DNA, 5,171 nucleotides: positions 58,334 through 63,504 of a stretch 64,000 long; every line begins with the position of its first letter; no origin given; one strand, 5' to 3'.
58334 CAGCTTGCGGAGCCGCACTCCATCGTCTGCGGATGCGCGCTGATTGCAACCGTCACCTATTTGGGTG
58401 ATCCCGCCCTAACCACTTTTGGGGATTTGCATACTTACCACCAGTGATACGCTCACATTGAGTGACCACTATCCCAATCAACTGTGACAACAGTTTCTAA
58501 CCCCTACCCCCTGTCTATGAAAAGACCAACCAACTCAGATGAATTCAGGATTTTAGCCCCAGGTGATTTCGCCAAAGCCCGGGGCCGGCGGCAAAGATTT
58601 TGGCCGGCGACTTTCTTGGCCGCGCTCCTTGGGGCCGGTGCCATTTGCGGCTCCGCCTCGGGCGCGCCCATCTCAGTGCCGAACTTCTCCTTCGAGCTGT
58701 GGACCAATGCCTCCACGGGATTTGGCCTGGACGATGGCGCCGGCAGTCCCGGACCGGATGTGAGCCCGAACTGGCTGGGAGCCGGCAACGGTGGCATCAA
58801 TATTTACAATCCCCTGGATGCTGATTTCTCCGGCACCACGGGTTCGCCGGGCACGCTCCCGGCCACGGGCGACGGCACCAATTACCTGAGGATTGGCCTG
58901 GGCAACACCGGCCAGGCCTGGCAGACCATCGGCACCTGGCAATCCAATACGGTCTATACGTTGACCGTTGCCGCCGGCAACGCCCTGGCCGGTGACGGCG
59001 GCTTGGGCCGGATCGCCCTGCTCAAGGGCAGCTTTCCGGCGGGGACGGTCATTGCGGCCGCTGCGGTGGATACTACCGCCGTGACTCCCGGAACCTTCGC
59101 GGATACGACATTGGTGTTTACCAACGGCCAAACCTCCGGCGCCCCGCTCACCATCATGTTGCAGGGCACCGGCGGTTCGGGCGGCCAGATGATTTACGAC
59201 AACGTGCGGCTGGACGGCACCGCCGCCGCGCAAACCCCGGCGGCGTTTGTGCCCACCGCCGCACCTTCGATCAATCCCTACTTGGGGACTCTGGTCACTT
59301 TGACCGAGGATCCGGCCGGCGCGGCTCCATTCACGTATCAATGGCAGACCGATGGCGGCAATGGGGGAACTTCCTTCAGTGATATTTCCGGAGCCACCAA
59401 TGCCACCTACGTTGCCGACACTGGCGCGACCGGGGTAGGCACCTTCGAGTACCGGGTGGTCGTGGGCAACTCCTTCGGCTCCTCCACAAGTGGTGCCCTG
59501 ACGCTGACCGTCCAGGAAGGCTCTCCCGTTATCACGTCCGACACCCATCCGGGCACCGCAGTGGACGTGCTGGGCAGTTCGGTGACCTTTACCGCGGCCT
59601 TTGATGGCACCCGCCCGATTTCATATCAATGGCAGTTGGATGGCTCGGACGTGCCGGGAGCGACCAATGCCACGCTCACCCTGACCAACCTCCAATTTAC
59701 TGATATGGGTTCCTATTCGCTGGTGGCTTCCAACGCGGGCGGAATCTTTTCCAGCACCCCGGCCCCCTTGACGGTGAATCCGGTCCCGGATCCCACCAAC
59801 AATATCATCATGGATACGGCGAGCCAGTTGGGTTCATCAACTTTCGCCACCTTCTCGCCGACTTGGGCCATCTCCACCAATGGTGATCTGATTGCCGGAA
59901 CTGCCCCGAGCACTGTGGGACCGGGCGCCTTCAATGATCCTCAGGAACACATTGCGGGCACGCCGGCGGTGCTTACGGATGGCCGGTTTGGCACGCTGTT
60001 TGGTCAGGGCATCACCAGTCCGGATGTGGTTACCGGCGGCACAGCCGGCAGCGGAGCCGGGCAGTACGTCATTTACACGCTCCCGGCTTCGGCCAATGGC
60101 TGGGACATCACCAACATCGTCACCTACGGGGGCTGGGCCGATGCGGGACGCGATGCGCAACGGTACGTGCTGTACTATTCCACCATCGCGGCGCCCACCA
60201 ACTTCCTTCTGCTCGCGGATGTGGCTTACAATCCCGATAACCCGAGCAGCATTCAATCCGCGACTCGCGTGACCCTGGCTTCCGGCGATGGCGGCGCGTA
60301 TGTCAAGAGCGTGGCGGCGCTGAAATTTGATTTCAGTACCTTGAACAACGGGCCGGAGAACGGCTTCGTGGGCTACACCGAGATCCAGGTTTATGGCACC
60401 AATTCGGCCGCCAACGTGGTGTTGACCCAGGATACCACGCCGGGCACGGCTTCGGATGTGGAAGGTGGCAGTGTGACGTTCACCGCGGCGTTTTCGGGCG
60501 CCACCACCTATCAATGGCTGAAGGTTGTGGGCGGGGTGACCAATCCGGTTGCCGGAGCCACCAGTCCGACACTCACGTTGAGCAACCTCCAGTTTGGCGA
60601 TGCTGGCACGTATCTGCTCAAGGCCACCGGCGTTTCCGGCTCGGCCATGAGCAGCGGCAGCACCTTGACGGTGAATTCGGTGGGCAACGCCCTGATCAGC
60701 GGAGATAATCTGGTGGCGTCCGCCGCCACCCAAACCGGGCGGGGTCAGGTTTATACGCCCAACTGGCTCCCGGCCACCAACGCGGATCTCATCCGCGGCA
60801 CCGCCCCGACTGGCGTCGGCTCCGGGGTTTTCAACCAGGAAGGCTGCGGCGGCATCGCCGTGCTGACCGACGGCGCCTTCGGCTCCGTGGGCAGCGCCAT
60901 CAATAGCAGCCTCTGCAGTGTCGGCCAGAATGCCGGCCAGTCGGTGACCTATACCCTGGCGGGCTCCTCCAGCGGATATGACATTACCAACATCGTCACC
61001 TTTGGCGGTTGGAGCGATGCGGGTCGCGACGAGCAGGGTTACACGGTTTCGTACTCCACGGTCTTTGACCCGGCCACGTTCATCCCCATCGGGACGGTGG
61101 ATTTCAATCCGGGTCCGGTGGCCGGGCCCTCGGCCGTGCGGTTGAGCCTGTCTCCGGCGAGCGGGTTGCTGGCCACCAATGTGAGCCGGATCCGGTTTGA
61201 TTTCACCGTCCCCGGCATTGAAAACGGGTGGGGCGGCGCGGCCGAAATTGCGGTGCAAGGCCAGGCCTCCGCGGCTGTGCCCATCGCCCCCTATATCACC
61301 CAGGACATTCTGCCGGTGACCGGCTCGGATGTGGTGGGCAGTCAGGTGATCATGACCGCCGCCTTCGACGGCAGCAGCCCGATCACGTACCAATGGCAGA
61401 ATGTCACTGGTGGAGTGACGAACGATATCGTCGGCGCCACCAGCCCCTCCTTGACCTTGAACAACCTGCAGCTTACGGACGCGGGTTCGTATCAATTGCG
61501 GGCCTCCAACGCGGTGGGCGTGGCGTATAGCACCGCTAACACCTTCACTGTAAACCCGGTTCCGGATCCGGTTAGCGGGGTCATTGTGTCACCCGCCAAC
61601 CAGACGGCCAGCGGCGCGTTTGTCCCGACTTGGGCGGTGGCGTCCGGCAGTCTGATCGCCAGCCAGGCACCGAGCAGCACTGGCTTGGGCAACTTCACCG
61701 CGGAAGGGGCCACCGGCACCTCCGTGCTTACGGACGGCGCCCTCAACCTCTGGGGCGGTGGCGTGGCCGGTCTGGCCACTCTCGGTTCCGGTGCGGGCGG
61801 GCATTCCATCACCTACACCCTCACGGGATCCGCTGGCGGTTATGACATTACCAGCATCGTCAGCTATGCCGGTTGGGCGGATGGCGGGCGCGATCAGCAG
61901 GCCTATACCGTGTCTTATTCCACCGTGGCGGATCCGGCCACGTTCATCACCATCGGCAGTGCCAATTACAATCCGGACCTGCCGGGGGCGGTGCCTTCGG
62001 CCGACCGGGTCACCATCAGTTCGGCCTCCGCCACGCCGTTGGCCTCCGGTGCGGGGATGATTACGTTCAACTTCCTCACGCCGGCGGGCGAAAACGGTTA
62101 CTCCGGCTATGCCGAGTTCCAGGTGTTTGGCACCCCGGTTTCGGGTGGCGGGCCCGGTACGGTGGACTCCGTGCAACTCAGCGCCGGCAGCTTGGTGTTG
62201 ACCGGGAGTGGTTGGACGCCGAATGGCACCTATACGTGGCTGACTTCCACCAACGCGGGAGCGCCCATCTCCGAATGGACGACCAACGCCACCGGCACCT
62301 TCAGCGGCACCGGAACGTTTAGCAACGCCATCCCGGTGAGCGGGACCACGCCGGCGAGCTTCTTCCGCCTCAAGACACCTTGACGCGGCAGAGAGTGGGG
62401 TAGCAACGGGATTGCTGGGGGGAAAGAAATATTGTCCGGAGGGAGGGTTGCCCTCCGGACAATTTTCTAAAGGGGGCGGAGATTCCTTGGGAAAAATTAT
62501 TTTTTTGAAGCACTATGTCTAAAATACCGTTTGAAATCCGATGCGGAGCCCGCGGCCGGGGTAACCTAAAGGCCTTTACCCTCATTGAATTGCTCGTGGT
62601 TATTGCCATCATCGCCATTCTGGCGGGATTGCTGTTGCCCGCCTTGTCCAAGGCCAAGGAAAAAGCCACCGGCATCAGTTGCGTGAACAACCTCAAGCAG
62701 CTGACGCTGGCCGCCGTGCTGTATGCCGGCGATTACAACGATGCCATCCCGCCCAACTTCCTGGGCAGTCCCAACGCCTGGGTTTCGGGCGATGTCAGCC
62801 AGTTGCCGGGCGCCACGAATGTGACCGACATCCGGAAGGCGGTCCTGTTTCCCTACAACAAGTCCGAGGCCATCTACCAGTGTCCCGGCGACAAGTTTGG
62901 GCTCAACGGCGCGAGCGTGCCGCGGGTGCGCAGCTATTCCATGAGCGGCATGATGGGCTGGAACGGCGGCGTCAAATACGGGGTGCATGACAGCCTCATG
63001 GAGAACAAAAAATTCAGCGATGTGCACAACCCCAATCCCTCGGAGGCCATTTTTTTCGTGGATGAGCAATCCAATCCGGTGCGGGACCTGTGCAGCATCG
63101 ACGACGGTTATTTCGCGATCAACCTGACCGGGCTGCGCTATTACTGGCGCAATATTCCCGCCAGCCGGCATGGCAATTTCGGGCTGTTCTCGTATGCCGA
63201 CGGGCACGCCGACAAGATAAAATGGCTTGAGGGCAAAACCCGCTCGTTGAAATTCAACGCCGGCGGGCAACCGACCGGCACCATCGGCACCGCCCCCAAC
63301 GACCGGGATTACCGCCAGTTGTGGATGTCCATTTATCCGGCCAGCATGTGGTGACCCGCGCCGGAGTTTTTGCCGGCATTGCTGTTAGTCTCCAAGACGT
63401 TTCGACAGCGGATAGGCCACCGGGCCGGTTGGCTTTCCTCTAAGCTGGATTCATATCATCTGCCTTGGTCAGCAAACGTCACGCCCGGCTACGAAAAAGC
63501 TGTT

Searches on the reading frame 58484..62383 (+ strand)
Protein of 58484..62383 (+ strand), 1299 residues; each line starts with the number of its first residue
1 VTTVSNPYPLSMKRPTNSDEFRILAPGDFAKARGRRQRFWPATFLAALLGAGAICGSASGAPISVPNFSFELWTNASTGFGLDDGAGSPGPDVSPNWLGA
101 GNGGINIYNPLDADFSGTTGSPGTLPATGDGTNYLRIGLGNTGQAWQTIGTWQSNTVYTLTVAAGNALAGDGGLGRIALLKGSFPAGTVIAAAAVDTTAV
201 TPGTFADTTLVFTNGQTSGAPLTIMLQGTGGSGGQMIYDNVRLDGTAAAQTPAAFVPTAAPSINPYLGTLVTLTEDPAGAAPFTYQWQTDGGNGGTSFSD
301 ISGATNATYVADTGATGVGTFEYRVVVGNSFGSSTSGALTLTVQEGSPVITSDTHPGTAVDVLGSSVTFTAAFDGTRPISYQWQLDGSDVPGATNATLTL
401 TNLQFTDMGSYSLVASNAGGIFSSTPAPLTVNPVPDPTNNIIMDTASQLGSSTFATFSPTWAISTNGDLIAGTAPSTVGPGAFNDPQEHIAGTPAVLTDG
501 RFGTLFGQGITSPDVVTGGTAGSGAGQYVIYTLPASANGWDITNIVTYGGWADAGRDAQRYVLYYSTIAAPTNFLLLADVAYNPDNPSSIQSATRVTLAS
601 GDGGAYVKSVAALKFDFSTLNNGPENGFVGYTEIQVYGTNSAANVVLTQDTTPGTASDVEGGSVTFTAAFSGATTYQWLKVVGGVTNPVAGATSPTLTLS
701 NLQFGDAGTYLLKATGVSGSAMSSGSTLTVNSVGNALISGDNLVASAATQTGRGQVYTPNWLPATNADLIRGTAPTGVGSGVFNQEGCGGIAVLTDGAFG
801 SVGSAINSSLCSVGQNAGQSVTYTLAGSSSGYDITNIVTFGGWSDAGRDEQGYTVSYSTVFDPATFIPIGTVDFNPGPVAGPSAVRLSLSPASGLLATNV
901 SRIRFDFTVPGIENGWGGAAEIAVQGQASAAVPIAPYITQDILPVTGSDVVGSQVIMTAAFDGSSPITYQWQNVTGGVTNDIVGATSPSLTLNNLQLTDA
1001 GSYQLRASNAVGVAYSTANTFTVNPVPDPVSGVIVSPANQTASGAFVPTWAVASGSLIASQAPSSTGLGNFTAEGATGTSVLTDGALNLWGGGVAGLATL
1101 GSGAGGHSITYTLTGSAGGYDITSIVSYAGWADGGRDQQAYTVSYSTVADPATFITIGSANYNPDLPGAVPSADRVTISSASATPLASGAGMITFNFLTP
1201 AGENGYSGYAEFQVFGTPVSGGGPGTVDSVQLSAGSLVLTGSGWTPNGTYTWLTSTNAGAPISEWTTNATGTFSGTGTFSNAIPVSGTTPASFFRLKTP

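Call 8: search_protein_families(library=pfam, proteins=[window:58484-62383:+], max_evalue=0.001)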
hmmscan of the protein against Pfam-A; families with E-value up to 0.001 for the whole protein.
window:58484-62383:+ (1299 aa): 6 families
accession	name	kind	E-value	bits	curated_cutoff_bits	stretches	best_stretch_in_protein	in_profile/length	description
PF13927.12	Ig_3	-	1.3e-21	77.3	30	2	348-417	2-78/78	Immunoglobulin domain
PF07679.22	I-set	-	2.7e-16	59.8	23.7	1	363-420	14-80/90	Immunoglobulin I-set domain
PF22825.2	HpiC1-like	-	1.2e-12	48.7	27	1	62-244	2-174/174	HpiC1 cyclase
PF13895.12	Ig_2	-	8.3e-11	42.4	27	1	358-431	9-79/79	Immunoglobulin domain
PF07686.23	V-set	-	2.3e-10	41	26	0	390-426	67-103/109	Immunoglobulin V-set domain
PF00047.31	ig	-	1.2e-06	29.2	21.8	0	364-421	8-76/81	Immunoglobulin domain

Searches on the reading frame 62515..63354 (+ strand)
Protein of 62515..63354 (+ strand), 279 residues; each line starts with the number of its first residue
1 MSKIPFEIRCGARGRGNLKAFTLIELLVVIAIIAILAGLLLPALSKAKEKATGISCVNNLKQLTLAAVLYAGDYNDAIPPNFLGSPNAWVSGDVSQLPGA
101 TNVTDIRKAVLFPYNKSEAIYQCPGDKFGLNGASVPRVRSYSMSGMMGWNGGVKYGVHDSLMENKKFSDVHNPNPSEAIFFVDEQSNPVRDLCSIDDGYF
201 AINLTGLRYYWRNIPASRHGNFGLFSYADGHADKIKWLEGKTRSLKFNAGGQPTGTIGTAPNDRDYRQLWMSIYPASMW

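Call 9: search_protein_families(library=pfam, proteins=[window:62515-63354:+], max_evalue=0.001)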
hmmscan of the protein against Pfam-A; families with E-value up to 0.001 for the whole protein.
window:62515-63354:+ (279 aa): 2 families
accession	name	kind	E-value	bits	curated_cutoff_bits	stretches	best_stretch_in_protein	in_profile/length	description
PF07963.17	N_methyl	-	4.6e-07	29.6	21.2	1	19-41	5-27/27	Prokaryotic N-terminal methylation motif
PF07596.16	SBP_bac_10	-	5.5e-05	23.8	23.3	1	46-91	2-46/268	Protein of unknown function (DUF1559)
